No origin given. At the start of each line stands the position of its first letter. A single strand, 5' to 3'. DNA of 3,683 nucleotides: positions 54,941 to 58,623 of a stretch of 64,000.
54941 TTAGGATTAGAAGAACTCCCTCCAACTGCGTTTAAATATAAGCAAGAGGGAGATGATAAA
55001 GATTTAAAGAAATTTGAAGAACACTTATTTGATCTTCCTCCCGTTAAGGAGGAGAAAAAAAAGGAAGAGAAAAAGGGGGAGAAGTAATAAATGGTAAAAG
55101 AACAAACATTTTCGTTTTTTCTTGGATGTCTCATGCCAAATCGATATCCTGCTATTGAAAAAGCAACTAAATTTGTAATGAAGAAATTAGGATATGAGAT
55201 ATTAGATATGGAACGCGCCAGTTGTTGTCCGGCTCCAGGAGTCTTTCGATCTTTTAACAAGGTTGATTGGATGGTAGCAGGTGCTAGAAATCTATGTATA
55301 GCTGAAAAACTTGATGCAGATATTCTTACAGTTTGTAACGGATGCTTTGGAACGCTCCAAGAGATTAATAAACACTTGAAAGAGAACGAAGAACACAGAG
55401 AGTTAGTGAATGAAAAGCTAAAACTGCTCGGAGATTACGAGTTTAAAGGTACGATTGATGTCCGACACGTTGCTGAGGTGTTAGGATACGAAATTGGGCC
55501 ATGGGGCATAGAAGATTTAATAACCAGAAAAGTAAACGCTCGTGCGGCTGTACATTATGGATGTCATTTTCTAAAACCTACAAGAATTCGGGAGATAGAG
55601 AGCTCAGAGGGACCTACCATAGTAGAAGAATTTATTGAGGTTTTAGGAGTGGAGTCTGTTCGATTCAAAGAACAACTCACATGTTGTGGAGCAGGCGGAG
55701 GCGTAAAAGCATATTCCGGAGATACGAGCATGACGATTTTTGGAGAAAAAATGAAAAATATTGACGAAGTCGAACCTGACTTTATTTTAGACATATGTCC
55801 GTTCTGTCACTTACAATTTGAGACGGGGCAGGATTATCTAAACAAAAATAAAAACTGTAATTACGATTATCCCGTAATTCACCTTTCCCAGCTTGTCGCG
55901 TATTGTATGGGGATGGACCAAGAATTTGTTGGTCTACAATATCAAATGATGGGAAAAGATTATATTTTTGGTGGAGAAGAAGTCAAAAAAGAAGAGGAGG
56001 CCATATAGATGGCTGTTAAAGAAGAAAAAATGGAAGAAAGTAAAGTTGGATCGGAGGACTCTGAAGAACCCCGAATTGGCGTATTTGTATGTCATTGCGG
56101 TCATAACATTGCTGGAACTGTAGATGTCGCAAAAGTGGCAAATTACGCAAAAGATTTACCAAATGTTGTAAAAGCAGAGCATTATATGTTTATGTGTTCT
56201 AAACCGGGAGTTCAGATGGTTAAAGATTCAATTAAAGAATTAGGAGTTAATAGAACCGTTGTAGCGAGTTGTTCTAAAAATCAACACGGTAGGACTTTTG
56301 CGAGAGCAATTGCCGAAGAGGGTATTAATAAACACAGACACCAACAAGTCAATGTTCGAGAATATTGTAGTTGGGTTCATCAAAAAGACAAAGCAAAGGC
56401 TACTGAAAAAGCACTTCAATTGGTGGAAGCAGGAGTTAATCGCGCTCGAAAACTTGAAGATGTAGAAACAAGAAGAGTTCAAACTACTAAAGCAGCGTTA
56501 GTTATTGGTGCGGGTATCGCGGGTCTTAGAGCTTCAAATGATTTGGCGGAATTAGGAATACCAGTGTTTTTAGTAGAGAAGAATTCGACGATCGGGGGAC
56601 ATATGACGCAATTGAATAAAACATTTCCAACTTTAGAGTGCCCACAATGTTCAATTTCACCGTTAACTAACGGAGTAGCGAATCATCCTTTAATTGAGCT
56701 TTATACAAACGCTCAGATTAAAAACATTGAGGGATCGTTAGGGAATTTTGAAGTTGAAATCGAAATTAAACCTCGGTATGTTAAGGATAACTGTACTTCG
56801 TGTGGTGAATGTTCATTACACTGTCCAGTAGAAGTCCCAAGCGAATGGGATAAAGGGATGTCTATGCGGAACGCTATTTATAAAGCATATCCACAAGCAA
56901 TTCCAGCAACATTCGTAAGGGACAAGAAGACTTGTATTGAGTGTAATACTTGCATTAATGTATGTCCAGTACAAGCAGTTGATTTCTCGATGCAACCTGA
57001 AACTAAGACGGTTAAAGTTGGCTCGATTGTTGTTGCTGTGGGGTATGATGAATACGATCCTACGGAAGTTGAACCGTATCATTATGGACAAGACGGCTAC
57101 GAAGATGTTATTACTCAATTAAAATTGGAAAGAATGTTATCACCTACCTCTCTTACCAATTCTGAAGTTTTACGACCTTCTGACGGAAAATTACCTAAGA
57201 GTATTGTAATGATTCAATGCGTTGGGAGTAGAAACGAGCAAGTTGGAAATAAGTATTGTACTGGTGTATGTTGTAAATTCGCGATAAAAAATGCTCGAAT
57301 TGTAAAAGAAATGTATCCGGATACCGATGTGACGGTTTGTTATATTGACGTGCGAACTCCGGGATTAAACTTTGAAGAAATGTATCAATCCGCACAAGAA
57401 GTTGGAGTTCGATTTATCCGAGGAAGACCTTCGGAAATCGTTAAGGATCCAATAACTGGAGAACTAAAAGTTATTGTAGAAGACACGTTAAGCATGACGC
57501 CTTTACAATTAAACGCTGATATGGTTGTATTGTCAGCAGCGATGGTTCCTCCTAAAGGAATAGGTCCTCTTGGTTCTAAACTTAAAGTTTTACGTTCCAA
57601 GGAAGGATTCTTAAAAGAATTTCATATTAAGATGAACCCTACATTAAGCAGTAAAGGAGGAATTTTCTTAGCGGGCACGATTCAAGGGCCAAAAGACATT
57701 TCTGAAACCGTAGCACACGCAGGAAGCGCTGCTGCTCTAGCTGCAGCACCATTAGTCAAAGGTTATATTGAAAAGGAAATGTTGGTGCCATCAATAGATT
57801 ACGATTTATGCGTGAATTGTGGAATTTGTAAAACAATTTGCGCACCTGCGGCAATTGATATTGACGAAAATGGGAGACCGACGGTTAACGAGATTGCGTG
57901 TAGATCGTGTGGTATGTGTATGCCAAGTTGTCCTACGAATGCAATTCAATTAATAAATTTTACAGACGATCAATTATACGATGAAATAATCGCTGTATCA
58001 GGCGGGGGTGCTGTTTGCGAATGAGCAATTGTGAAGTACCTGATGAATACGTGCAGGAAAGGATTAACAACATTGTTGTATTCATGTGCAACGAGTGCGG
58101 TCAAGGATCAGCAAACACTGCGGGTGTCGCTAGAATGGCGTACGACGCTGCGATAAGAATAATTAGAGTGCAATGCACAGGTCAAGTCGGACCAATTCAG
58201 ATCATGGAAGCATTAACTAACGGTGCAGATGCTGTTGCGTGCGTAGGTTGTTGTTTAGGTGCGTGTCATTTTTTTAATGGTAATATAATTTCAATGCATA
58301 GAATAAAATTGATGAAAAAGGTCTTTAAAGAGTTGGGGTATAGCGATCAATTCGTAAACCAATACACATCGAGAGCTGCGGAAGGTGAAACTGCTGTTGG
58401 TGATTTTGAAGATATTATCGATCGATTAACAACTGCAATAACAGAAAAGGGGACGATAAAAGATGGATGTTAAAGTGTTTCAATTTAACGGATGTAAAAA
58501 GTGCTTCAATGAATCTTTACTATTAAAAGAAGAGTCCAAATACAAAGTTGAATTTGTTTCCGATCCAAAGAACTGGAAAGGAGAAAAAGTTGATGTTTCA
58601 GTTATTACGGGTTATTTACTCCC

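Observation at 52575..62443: Hybrid cluster: TusA-DsrEFH-DsrE3-like sulfur relay joined to HdrCBA-MvhD-MvhG-like-FrhB::GltD, bracketed by two TusA genes, no hydrogenase large subunit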

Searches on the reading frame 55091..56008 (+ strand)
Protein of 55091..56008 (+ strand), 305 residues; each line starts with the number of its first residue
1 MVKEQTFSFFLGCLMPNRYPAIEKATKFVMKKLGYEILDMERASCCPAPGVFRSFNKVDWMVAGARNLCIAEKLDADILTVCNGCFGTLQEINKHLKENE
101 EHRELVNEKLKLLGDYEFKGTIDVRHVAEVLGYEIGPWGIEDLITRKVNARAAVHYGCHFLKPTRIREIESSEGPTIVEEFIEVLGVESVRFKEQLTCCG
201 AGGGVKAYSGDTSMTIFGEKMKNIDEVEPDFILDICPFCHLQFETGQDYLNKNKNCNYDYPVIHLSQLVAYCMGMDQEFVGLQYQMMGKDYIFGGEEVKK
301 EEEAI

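Call 3: search_protein_families(library=pfam, proteins=[window:55091-56008:+], max_evalue=0.01)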
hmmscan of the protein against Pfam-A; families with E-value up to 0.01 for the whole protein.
window:55091-56008:+ (305 aa): 2 families
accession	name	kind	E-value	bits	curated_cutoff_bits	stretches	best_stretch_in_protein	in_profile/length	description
PF02754.22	CCG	-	2.5e-36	124.1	20.6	2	153-243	2-84/85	Cysteine-rich domain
PF06945.18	DUF1289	-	0.0081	16.4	27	0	80-111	13-44/47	Protein of unknown function (DUF1289)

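Call 5: search_protein_families(library=ncbifam, proteins=[window:55091-56008:+], max_evalue=0.001)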
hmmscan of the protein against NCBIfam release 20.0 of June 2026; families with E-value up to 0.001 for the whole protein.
window:55091-56008:+ (305 aa): 8 families
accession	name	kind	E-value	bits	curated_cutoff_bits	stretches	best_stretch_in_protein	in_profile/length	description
TIGR03288.1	CoB_CoM_SS_B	equivalog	2.2e-109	365.2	345.15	1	7-287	2-281/290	CoB--CoM heterodisulfide reductase subunit B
NF041780.1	hetero_SS_HdrB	equivalog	1.4e-44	152.7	450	1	6-283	5-292/304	ferredoxin:CoB-CoM heterodisulfide reductase subunit HdrB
NF042965.1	MFR_anch_SdhE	equivalog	6.3e-40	137.5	500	1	6-287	2-276/282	8-methylmenaquinol:fumarate reductase membrane anchor subunit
NF004898.0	PRK06259.1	equivalog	1.5e-24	86.5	385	1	5-269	262-484/488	fumarate reductase (CoM/CoB) subunit TfrB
NF045670.1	quin_L_LdhH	equivalog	3.1e-20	72.1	800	1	4-252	466-694/706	L-lactate dehydrogenase (quinone) large subunit LdhH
NF008369.0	PRK11168.1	equivalog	2.3e-11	43.2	278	1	5-248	167-385/401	anaerobic glycerol-3-phosphate dehydrogenase subunit C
NF008434.0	PRK11274.1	equivalog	1.2e-10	40.9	333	1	10-242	173-389/409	glycolate oxidase subunit GlcF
TIGR03379.1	glycerol3P_GlpC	equivalog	1.5e-07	30.5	279.9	1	5-246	162-380/397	anaerobic glycerol-3-phosphate dehydrogenase subunit GlpC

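Call 28: search_solved_structures(query=window:55091-56008:+, max_evalue=0.001, show_alignments=1)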
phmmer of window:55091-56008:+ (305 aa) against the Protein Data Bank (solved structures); distinct sequences matched with E-value up to 0.001: 5.
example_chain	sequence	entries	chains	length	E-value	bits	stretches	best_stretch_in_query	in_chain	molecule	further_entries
5odc_B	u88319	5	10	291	7.2e-90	304.6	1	7-289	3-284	Heterodisulfide reductase, subunit B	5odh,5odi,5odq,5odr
8rvv_B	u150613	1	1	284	7.8e-90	304.5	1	7-279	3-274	H(2):CoB-CoM heterodisulfide,ferredoxin reductase subunit B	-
9sfi_C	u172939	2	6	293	8.8e-90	304.3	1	7-287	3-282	H(2)/formate:CoB-CoM heterodisulfide,ferredoxin reductase subunit B2 | Heterodisulfide reductase subunit B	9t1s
8rvu_b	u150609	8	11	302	1.6e-89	303.5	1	7-281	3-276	H(2):CoB-CoM heterodisulfide,ferredoxin reductase subunit B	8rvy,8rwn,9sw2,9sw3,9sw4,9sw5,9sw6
7bkb_B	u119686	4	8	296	2.6e-71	243.7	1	6-283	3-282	CoB--CoM heterodisulfide reductase subunit B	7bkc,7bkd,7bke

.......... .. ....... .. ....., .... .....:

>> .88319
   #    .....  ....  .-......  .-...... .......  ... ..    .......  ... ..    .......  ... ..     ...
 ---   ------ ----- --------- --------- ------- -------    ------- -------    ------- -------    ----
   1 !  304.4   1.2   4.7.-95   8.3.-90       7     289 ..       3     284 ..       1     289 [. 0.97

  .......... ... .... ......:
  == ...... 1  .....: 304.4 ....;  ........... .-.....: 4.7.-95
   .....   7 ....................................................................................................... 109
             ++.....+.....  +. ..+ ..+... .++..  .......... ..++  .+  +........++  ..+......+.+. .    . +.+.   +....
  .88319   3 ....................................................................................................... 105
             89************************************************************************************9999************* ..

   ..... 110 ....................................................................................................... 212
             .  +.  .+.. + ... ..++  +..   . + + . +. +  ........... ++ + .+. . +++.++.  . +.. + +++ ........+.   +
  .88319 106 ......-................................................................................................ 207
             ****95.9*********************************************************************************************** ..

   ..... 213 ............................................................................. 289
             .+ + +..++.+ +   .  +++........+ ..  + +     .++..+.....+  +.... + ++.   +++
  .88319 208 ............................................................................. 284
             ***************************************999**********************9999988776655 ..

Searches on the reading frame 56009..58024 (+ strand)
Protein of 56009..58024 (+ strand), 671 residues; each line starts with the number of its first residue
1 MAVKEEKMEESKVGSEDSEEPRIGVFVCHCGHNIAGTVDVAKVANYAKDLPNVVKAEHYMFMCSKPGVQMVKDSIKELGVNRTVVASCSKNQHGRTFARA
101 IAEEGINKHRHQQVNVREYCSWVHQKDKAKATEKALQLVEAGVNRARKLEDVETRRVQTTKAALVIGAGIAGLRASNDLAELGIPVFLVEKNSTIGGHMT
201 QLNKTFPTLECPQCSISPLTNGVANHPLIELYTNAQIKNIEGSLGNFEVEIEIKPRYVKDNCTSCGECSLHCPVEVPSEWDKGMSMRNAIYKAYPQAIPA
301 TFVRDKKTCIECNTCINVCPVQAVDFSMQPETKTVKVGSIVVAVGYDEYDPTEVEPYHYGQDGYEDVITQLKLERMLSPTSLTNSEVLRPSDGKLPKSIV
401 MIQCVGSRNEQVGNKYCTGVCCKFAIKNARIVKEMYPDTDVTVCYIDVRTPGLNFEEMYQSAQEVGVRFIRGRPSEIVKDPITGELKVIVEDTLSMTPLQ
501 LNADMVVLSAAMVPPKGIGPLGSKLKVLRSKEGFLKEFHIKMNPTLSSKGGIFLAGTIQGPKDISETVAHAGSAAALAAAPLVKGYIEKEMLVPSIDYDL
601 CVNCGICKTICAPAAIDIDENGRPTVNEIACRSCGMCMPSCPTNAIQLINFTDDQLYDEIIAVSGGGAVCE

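Call 4: search_protein_families(library=pfam, proteins=[window:56009-58024:+], max_evalue=0.01)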
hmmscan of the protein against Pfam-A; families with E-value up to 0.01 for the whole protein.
window:56009-58024:+ (671 aa): 21 families
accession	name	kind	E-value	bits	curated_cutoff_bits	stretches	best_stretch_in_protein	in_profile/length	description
PF00037.32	Fer4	-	9.2e-18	63.7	21.1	4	625-647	2-24/24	4Fe-4S binding domain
PF12837.12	Fer4_6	-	7.1e-16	57.7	25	4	302-323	2-23/24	4Fe-4S binding domain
PF12838.12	Fer4_7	-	1.8e-14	54.4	27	3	601-645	2-52/52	4Fe-4S dicluster domain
PF13237.11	Fer4_10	-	5.7e-12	45.8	25.5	3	303-334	3-36/53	4Fe-4S dicluster domain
PF14697.11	Fer4_21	-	1.1e-11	45.1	35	2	596-648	3-59/59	4Fe-4S dicluster domain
PF13187.11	Fer4_9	-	8.2e-11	42.2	27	2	261-323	1-51/52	4Fe-4S dicluster domain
PF12797.12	Fer4_2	-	8.5e-10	38.4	24.5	0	255-274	3-22/22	4Fe-4S binding domain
PF25160.1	LdpA_Fe-S-bd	-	1.5e-07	31.6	27.6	1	607-649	9-46/49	LdpA Fe-S cluster-binding domain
PF13484.11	Fer4_16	-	2.3e-07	31.9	30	2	261-321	1-65/66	4Fe-4S double cluster binding domain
PF13450.12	NAD_binding_8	-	3.6e-06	27.6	21.9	1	165-201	1-37/68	NAD(P)-binding Rossmann-like domain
PF07992.20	Pyr_redox_2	-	3.6e-06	27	26.1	1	164-262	4-89/291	Pyridine nucleotide-disulphide oxidoreductase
PF13534.11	Fer4_17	-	2e-05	25.5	22.2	0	630-646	1-17/61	4Fe-4S dicluster domain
PF00890.30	FAD_binding_2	-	4.7e-05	23.2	20.4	1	164-199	3-38/414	FAD binding domain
PF12831.13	FAD_oxidored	-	5.3e-05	23.1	27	1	164-201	3-40/416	FAD dependent oxidoreductase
PF01134.28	GIDA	-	7.9e-05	22.3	22.1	1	164-200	3-29/391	Glucose inhibited division protein A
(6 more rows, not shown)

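Call 5: search_protein_families(library=ncbifam, proteins=[window:56009-58024:+], max_evalue=0.001)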
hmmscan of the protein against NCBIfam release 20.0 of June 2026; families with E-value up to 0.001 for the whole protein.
window:56009-58024:+ (671 aa): 82 families (the best 25 are shown)
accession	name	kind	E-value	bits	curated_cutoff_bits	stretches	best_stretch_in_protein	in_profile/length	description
NF040770.1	hetero_SS_HdrA2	exception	1.1e-222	741.4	1100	1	22-663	1-640/777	CoB-CoM heterodisulfide reductase HdrA2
NF041778.1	hetero_SS_HdrA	equivalog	1.6e-189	631.4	1400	1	22-664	7-651/771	ferredoxin:CoB-CoM heterodisulfide reductase subunit HdrA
NF041891.1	hdrA_Methbact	equivalog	2.2e-176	588.3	1300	1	22-660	2-632/762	ferredoxin:CoB-CoM heterodisulfide reductase subunit HdrA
NF042909.1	FMH_DH_FwdF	exception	1.1e-15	57.6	375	2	595-654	221-282/336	tungsten-dependent formylmethanofuran dehydrogenase subunit FwdF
NF038196.1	ferrodoxin_EFR1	subfamily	8.5e-15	55.4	75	1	597-650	183-233/242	EFR1 family ferrodoxin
NF040684.1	PorD_Arch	equivalog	1.6e-14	53.8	120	1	592-649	25-82/85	pyruvate synthase subunit PorD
NF058577.1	FdxA_fam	equivalog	3.7e-14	52.6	65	3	258-282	5-29/52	4Fe-4S ferredoxin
NF007203.0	PRK09624.1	equivalog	3.8e-13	49.6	171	1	562-650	15-102/105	pyuvate ferredoxin oxidoreductase subunit delta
NF040864.1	HgcB_ferredoxin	equivalog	5.1e-12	45.5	99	2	595-648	10-63/93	mercury methylation ferredoxin HgcB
TIGR02179.1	PorD_KorD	subfamily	9.7e-12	44.8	60.05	1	592-649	18-75/78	2-oxoacid:acceptor oxidoreductase, delta subunit, pyruvate/2-ketoisovalerate family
TIGR03294.1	FrhG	equivalog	2.7e-11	43.6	245.5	1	593-644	168-218/228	coenzyme F420 hydrogenase subunit gamma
NF006183.0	PRK08318.1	equivalog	4.4e-11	42.2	335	2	591-652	334-401/422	NAD-dependent dihydropyrimidine dehydrogenase subunit PreA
NF005504.0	PRK07118.1-3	equivalog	6.1e-10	38.9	437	2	601-654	221-273/293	Fe-S cluster domain-containing protein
NF007202.0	PRK09623.1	equivalog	8.4e-10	38.9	166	1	588-649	40-101/105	3-methyl-2-oxobutanoate dehydrogenase subunit delta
NF007204.0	PRK09625.1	equivalog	2.7e-09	37.1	125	1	594-659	54-119/133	pyruvate flavodoxin oxidoreductase subunit delta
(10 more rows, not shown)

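Call 27: search_solved_structures(query=window:56009-58024:+, max_evalue=1e-10, show_alignments=1)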
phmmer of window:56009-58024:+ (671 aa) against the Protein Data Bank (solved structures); distinct sequences matched with E-value up to 1e-10: 8.
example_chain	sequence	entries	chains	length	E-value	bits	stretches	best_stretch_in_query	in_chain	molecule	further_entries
5odc_A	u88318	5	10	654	7.9e-197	659.1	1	19-660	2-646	Heterodisulfide reductase, subunit A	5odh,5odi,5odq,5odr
8rvu_a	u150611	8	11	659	5.5e-192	643.1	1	15-662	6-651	H(2):CoB-CoM heterodisulfide,ferredoxin reductase subunit A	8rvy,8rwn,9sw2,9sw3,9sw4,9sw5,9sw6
9sfi_A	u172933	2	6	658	1e-191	642.3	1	20-661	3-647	CoB--CoM heterodisulfide reductase iron-sulfur subunit A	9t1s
8rvv_A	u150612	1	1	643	8.8e-190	635.9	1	21-662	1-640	H(2):CoB-CoM heterodisulfide,ferredoxin reductase subunit A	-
7bkb_A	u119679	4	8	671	7.6e-162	543.6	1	17-667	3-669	CoB--CoM heterodisulfide reductase iron-sulfur subunit A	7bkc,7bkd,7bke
6tjr_A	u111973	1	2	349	1.6e-37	132.8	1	335-582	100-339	Fumarate reductase/succinate dehydrogenase flavoprotein domain protein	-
9sw6_H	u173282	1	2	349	2.4e-12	49.6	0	259-340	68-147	Tungsten formylmethanofuran dehydrogenase, subunit F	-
5t5i_F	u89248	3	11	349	2.3e-11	46.4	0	259-341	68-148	Tungsten formylmethanofuran dehydrogenase subunit fwdF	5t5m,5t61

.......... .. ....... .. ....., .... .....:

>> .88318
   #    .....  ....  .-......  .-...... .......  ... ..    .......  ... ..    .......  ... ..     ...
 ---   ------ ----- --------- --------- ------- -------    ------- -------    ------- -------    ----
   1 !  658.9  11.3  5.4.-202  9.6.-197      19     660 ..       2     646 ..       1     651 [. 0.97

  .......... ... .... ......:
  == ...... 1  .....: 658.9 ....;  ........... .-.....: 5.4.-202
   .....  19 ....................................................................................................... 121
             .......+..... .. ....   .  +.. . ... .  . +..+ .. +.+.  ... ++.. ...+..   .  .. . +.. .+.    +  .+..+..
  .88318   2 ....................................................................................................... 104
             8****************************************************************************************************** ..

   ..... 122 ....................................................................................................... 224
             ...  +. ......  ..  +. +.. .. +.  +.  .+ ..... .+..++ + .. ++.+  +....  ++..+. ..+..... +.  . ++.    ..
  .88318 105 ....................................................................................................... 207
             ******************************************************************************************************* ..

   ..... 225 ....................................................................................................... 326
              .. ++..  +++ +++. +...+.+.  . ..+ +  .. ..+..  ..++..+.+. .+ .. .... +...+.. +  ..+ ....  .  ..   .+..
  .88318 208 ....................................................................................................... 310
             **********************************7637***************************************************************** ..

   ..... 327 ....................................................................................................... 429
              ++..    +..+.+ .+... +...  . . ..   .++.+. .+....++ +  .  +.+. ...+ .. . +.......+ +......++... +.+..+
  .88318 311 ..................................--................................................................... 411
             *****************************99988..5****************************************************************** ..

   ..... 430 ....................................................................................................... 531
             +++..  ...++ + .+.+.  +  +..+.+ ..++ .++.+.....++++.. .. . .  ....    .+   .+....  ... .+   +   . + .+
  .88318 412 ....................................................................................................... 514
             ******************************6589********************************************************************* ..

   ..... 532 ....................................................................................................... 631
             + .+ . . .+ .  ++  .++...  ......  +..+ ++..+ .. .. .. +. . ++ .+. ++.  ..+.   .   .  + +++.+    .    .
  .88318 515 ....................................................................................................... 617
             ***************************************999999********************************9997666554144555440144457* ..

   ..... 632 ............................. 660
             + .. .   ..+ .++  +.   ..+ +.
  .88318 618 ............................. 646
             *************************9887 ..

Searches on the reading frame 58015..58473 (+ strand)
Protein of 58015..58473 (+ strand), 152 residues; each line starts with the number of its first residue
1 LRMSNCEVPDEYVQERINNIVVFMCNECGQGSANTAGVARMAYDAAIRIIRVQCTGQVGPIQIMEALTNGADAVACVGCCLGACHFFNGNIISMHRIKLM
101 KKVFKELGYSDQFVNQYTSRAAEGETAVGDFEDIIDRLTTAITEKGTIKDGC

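Call 3: search_protein_families(library=pfam, proteins=[window:58015-58473:+], max_evalue=0.01)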
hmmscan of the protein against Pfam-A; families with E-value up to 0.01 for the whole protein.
window:58015-58473:+ (152 aa): 1 family
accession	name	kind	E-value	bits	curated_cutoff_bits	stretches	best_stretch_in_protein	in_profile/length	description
PF02662.21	FlpD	-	1e-30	106.7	22.3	1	20-138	1-119/123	Methyl-viologen-reducing hydrogenase, delta subunit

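Call 5: search_protein_families(library=ncbifam, proteins=[window:58015-58473:+], max_evalue=0.001)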
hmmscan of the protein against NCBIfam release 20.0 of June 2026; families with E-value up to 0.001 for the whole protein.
window:58015-58473:+ (152 aa): 3 families
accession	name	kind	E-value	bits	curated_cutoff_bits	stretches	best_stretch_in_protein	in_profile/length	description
NF040770.1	hetero_SS_HdrA2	exception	4e-29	101.3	1100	1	15-140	645-770/777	CoB-CoM heterodisulfide reductase HdrA2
NF045873.1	F420_non_VhuD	exception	2.5e-26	92.4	215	1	20-139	4-123/132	F420-non-reducing hydrogenase iron-sulfur subunit VhuD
NF041891.1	hdrA_Methbact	equivalog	1.6e-06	26.6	1300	1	18-75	644-700/762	ferredoxin:CoB-CoM heterodisulfide reductase subunit HdrA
